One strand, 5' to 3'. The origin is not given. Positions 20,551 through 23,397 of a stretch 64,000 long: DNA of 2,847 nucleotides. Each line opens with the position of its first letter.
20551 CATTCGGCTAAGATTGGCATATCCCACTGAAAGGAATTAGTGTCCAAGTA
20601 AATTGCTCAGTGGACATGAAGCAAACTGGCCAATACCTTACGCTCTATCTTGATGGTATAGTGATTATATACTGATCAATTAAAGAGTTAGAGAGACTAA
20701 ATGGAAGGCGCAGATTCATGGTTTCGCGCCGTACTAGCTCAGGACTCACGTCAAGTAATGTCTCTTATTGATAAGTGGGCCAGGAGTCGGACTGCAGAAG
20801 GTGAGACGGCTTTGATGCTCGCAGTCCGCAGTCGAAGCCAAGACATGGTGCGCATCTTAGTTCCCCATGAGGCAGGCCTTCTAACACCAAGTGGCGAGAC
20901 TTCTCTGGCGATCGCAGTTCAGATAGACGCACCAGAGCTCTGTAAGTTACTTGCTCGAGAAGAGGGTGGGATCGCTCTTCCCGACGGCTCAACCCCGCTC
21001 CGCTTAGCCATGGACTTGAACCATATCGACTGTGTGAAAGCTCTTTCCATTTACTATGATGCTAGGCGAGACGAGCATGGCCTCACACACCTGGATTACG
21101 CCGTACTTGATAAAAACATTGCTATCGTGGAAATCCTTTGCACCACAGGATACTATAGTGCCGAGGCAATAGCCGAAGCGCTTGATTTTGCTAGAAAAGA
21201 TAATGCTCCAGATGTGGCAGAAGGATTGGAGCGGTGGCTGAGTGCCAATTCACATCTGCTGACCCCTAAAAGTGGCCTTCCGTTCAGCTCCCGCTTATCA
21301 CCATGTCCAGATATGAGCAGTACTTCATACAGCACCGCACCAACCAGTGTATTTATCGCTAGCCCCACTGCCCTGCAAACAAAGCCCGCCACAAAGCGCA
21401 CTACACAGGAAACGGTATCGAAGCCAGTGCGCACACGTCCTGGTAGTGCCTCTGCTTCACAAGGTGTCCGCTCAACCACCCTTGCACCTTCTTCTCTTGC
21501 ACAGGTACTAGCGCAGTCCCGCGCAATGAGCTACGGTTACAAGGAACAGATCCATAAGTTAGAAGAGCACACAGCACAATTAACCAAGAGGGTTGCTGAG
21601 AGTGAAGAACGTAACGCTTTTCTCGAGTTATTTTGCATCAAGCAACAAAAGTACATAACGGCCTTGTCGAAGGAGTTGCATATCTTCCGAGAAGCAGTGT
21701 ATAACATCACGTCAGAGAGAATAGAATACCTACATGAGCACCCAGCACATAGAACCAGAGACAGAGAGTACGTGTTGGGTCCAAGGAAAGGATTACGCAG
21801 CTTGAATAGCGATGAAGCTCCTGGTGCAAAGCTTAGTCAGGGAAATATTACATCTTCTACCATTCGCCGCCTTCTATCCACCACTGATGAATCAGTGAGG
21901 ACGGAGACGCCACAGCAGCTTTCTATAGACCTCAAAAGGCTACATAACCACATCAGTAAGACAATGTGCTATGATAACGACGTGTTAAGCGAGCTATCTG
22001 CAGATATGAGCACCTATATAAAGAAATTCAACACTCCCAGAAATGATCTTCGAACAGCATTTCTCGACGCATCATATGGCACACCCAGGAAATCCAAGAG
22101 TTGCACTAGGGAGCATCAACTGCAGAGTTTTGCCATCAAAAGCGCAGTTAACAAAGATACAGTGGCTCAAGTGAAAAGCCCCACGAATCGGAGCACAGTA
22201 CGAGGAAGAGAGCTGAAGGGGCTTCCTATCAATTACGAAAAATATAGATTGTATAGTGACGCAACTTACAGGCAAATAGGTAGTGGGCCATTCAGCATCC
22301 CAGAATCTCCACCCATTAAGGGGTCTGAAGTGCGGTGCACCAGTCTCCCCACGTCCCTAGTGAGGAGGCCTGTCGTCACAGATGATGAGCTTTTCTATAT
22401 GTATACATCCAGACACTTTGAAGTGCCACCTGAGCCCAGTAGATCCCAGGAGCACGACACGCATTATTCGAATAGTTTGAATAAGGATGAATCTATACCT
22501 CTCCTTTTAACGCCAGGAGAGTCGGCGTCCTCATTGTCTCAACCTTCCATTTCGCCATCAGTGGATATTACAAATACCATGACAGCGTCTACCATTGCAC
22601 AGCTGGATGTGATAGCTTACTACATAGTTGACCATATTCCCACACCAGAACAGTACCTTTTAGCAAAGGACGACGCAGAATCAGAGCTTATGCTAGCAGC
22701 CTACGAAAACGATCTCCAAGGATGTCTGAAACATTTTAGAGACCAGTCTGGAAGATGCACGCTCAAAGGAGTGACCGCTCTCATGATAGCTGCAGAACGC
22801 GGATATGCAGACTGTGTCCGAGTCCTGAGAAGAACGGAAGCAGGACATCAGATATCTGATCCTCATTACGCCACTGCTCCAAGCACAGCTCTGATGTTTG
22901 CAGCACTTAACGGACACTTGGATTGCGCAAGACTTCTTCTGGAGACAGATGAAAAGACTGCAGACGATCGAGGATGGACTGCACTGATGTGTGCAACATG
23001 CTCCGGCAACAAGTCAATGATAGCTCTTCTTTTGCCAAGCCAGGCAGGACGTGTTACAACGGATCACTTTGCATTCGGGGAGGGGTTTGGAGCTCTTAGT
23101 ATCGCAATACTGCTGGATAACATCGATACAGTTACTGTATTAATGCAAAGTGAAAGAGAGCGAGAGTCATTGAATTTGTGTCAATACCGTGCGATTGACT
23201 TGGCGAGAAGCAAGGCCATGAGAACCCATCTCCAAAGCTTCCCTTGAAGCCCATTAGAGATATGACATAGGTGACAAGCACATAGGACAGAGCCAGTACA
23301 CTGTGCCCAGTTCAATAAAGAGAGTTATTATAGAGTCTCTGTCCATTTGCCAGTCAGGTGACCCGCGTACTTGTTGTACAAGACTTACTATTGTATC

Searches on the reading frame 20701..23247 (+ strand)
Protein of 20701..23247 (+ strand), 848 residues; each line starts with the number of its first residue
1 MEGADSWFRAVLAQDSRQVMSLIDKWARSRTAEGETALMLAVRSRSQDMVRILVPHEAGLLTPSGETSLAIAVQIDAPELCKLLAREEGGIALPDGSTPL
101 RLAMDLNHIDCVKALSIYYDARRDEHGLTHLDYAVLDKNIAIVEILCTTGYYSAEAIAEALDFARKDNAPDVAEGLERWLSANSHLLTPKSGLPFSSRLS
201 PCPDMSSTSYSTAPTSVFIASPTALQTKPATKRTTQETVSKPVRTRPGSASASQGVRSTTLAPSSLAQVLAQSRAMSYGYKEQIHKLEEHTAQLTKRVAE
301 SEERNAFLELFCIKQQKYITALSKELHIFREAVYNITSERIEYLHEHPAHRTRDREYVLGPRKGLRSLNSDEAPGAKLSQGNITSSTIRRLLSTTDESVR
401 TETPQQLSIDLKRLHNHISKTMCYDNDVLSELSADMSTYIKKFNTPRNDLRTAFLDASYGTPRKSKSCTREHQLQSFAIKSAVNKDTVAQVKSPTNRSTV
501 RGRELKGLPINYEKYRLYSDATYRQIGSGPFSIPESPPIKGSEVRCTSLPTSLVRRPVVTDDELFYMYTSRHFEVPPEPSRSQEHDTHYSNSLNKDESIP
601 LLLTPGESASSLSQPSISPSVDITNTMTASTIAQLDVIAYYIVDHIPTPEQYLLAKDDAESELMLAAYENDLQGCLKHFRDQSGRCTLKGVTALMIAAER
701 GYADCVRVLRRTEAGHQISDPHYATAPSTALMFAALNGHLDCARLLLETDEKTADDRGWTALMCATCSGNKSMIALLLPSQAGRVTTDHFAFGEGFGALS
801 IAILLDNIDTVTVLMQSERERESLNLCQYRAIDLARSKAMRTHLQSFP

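Call 6: search_protein_families(library=pfam, proteins=[window:20701-23247:+], max_evalue=0.01)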
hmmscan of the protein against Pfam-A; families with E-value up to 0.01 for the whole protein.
window:20701-23247:+ (848 aa): 5 families
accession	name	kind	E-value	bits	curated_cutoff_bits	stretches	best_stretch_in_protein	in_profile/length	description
PF12796.13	Ank_2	-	1.7e-50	170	27.3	5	663-750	1-83/90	Ankyrin repeats (3 copies)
PF00023.36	Ank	-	2.3e-24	84.5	21.1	1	729-748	4-23/33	Ankyrin repeat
PF13857.12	Ank_5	-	9.2e-18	64.6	27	1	728-762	17-53/56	Ankyrin repeats (many copies)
PF13606.12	Ank_3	-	4.1e-15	54.6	22.3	0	729-748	4-23/30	Ankyrin repeat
PF13637.12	Ank_4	-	1.3e-12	48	22.7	1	732-778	2-50/50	Ankyrin repeats (many copies)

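Call 16: find_homologous_proteins(query=window:20701-23247:+, max_evalue=1e-50)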
Query window:20701-23247:+ (848 aa): 5 proteins with E <= 1e-50 among 8000 candidates.
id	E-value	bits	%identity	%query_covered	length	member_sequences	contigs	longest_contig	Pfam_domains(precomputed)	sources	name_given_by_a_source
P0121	0.0e+0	1855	98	100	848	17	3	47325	PF13606.13,PF13857.13,PF12796.14,PF00023.37,PF13637.13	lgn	-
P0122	0.0e+0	1621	86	100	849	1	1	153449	PF13606.13,PF13857.13,PF12796.14,PF00023.37,PF13637.13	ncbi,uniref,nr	ncbi:Protein 21.1 [Giardia lamblia P15]|uniref:Protein 21.1 n=1 Tax=Giardia intestinalis (strain P15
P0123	0.0e+0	1375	75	100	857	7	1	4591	PF13606.13,PF13857.13,PF12796.14,PF00023.37,PF13637.13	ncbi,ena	-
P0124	0.0e+0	1302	71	100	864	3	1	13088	PF13606.13,PF13857.13,PF12796.14,PF00023.37,PF13637.13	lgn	-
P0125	0.0e+0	1267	69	100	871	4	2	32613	PF13606.13,PF13857.13,PF12796.14,PF00023.37,PF13637.13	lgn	-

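Call 17: find_encoding_contigs(protein=P0122, flank=8000, max_places=2)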
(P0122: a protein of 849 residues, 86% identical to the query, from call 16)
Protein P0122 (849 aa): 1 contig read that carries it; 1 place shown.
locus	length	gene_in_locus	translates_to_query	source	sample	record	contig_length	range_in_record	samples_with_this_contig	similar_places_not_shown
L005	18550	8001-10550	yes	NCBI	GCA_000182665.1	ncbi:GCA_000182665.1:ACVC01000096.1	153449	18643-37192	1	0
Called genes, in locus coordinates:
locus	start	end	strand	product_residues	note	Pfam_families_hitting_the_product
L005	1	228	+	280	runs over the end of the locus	PF00097:zf-C3HC4, PF13445:zf-RING_UBOX, PF13639:zf-RING_2 (weak), PF13920:zf-C3HC4_3 (weak), PF13923:zf-C3HC4_2 (weak), PF14634:zf-RING_5 (weak), PF15227:zf-C3HC4_4 (weak), PF24921:RING_XB3-XBAT31 (faint)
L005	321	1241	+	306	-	-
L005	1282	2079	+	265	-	PF04857:CAF1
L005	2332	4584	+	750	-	PF06602:Myotub-related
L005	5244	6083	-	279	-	PF03302:VSP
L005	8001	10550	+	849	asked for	PF12796:Ank_2, PF00023:Ank (faint), PF13606:Ank_3 (faint), PF12796:Ank_2, PF13857:Ank_5 (weak), PF12796:Ank_2, PF13637:Ank_4 (weak)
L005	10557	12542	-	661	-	-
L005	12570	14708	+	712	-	PF00560:LRR_1 (faint), PF12799:LRR_4 (faint), PF13855:LRR_8 (faint), PF03227:GILT (faint)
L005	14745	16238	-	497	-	PF01841:Transglut_core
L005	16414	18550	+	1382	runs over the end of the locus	PF12774:AAA_6, PF07728:AAA_5, PF17852:Dynein_AAA_lid, PF12775:AAA_7, PF17857:AAA_lid_1, PF22597:DYN_lid, PF12780:AAA_8, PF12777:MT, +2 more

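Call 18: find_encoding_contigs(protein=P0121, flank=8000, max_places=4)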
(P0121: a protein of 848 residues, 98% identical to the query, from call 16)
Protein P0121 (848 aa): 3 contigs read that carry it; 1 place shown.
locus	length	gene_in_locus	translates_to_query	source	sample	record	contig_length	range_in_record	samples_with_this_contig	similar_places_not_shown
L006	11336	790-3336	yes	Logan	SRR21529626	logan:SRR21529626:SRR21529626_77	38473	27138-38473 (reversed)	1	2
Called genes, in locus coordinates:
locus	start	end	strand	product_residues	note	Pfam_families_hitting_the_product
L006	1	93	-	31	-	?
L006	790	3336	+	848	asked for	PF12796:Ank_2, PF00023:Ank (faint), PF13606:Ank_3 (faint), PF12796:Ank_2, PF13857:Ank_5 (weak), PF12796:Ank_2, PF13637:Ank_4 (weak)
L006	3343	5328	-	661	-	-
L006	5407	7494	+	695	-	PF13855:LRR_8 (faint), PF00560:LRR_1 (faint), PF12799:LRR_4 (faint), PF03227:GILT (weak)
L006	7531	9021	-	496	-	PF01841:Transglut_core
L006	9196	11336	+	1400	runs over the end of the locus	PF12774:AAA_6, PF07728:AAA_5, PF17852:Dynein_AAA_lid, PF12775:AAA_7, PF17857:AAA_lid_1, PF22597:DYN_lid, PF12780:AAA_8, PF12777:MT, +1 more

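Call 19: find_encoding_contigs(protein=P0125, flank=8000, max_places=3)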
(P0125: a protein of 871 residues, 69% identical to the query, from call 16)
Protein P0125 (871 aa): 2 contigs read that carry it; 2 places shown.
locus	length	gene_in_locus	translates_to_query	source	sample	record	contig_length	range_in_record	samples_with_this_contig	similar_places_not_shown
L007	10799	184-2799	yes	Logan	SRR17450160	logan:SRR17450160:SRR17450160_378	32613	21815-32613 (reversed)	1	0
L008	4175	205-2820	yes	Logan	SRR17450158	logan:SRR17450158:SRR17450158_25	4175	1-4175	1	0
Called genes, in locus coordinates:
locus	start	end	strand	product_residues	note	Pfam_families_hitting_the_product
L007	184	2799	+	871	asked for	PF12796:Ank_2, PF00023:Ank (faint), PF13606:Ank_3 (faint), PF13857:Ank_5 (faint), PF12796:Ank_2, PF13637:Ank_4 (weak)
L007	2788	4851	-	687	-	-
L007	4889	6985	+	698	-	PF13855:LRR_8 (faint), PF00560:LRR_1 (faint), PF12799:LRR_4 (faint)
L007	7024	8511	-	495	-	PF01841:Transglut_core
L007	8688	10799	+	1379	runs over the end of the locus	PF12774:AAA_6, PF07728:AAA_5, PF17852:Dynein_AAA_lid, PF12775:AAA_7, PF17857:AAA_lid_1, PF22597:DYN_lid, PF12780:AAA_8, PF12777:MT, +4 more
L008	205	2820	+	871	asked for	PF12796:Ank_2, PF00023:Ank (faint), PF13606:Ank_3 (faint), PF13857:Ank_5 (faint), PF12796:Ank_2, PF13637:Ank_4 (weak)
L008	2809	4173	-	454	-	?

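Call 20: find_encoding_contigs(protein=P0124, flank=8000, max_places=3)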
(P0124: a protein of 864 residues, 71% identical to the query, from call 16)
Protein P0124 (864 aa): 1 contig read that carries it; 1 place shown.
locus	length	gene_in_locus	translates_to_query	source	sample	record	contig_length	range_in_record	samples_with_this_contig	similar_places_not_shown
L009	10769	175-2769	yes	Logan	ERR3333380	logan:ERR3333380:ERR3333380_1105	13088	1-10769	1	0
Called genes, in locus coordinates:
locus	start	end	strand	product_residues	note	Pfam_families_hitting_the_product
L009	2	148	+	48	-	?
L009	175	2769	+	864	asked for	PF12796:Ank_2, PF00023:Ank (faint), PF13606:Ank_3 (faint), PF12796:Ank_2, PF13637:Ank_4 (weak), PF13857:Ank_5 (weak)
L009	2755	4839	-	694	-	-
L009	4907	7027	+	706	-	PF12799:LRR_4 (faint), PF00560:LRR_1 (faint), PF13855:LRR_8 (faint), PF03227:GILT (faint)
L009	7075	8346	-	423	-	PF01841:Transglut_core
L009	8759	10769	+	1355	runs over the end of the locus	PF12774:AAA_6, PF07728:AAA_5, PF17852:Dynein_AAA_lid, PF12775:AAA_7, PF17857:AAA_lid_1, PF22597:DYN_lid, PF12780:AAA_8, PF12777:MT, +2 more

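Call 29: list_cluster_members(proteins=[window:20701-23247:+, window:17545-18000:-, window:342-728:-, P0002])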
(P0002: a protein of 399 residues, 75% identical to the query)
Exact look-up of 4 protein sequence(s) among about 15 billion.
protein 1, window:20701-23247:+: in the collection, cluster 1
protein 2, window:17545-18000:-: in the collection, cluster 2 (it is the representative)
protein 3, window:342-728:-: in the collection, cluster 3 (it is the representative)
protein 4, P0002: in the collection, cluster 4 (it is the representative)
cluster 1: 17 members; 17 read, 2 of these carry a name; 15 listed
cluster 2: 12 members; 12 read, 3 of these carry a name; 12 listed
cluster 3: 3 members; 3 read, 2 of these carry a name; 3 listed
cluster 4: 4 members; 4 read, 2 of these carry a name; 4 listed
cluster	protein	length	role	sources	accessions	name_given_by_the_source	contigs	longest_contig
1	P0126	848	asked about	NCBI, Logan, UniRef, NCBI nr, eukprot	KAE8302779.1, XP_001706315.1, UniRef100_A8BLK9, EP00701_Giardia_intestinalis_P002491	Ankyrin repeat protein 1 [Giardia duodenalis] | Ankyrin repeat protein 1 n=1 Tax=Giardia intestinalis (strain ATCC 50803 / WB clone C6) ... | Ankyrin repeat protein 1 [Giardia intestinalis]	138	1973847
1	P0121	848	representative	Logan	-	-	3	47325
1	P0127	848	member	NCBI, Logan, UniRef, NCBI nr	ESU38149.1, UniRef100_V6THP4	Ankyrin repeat protein [Giardia duodenalis] | Ankyrin repeat protein n=1 Tax=Giardia intestinalis TaxID=5741 RepID=V6THP4_GIAIN | Ankyrin repeat protein [Giardia intestinalis]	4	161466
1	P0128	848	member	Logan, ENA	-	-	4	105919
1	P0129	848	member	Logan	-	-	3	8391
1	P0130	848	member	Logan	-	-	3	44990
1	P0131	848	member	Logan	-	-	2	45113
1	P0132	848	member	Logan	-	-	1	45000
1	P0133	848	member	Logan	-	-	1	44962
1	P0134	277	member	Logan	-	-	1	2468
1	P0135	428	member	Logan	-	-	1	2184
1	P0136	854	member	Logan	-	-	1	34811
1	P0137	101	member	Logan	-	-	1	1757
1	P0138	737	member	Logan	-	-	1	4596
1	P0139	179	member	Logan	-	-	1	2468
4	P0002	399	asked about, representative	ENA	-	-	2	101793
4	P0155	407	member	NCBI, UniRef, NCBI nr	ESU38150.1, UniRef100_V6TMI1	Variant-specific surface protein [Giardia duodenalis] | Variant-specific surface protein n=1 Tax=Giardia intestinalis TaxID=5741 ... | Variant-specific surface protein [Giardia intestinalis]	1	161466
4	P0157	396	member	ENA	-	-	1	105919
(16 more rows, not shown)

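Call 42: find_encoding_contigs(protein=P0155, flank=3000, max_places=2)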
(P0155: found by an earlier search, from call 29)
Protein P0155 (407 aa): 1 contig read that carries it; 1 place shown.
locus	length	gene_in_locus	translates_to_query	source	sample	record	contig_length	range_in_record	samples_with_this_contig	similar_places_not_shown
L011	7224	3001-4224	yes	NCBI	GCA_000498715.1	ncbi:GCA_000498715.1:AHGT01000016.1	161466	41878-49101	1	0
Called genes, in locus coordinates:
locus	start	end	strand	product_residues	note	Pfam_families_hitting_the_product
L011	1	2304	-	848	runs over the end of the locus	PF12796:Ank_2, PF00023:Ank (faint), PF13606:Ank_3 (faint), PF12796:Ank_2, PF13857:Ank_5 (weak), PF12796:Ank_2, PF13637:Ank_4 (weak)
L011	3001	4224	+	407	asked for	PF03302:VSP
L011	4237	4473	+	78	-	PF03302:VSP (weak)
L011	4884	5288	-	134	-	-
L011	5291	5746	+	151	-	-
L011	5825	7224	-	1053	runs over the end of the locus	PF00069:Pkinase, PF07714:PK_Tyr_Ser-Thr, PF14531:Kinase-like (faint), PF12796:Ank_2, PF13637:Ank_4 (faint), PF00023:Ank (faint), PF13606:Ank_3 (faint), PF12796:Ank_2, +1 more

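Call 43: find_encoding_contigs(protein=P0157, flank=3000, max_places=2)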
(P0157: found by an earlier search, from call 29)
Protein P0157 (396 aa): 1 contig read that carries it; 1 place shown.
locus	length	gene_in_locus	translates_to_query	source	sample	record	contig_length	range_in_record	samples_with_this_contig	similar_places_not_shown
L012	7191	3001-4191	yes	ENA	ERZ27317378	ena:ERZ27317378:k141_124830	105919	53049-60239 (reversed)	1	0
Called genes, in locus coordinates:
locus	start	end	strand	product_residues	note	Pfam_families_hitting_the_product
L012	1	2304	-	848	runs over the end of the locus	PF12796:Ank_2, PF00023:Ank (faint), PF13606:Ank_3 (faint), PF12796:Ank_2, PF13857:Ank_5 (weak), PF12796:Ank_2, PF13637:Ank_4 (weak)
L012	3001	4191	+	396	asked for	PF03302:VSP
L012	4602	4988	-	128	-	-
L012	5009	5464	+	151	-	-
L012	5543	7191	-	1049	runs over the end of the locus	PF00069:Pkinase, PF07714:PK_Tyr_Ser-Thr, PF14531:Kinase-like (faint), PF12796:Ank_2, PF13637:Ank_4 (faint), PF00023:Ank (faint), PF13606:Ank_3 (faint), PF12796:Ank_2, +1 more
